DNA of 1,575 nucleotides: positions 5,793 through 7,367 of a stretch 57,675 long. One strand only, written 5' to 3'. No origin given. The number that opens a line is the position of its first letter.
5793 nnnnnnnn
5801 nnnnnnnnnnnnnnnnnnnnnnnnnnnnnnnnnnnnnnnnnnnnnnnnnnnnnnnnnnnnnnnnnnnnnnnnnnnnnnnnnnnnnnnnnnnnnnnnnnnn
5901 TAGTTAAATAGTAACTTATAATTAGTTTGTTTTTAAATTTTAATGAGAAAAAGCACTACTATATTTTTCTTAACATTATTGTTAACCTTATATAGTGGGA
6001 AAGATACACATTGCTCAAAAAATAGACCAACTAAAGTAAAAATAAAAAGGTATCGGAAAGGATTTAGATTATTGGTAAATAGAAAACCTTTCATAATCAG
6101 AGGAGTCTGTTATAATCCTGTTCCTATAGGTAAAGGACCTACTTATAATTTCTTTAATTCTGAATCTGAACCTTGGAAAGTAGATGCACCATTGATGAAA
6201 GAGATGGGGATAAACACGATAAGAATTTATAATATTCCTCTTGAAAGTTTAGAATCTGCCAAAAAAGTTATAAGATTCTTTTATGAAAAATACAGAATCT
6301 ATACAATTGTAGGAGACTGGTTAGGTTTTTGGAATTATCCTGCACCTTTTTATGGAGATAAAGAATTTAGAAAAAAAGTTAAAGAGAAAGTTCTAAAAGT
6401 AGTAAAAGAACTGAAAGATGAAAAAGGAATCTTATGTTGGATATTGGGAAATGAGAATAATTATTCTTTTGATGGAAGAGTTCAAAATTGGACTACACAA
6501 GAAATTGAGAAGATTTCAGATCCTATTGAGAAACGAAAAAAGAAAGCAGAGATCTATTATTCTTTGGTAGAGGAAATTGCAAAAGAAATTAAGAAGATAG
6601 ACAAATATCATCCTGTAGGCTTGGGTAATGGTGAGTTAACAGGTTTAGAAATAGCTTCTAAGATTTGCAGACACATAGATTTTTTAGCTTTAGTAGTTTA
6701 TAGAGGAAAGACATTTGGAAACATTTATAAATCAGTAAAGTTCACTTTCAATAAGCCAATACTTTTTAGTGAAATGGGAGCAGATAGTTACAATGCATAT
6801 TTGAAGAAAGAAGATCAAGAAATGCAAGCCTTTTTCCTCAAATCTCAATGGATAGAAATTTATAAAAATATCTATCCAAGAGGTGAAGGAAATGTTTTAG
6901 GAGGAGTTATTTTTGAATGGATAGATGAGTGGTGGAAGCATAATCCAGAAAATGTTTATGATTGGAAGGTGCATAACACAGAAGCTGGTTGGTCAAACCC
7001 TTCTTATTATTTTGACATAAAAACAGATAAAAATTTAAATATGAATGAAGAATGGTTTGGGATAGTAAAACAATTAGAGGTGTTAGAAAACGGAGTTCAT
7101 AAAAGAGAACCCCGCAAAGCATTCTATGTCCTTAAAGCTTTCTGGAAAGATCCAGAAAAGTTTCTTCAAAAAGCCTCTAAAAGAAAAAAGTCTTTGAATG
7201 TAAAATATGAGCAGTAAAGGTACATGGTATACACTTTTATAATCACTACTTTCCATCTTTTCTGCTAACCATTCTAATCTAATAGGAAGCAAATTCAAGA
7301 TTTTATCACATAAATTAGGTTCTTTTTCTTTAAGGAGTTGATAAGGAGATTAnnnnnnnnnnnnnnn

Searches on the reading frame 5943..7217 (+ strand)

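Call 8: search_protein_families(library=pfam, proteins=[window:5943-7217:+], max_evalue=0.0001)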
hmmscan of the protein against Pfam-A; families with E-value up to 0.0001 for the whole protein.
window:5943-7217:+ (424 aa): 1 family
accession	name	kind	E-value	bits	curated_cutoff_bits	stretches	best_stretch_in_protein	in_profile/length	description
PF03198.20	Glyco_hydro_72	-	5e-08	33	25.9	1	39-298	17-264/314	Glucanosyltransferase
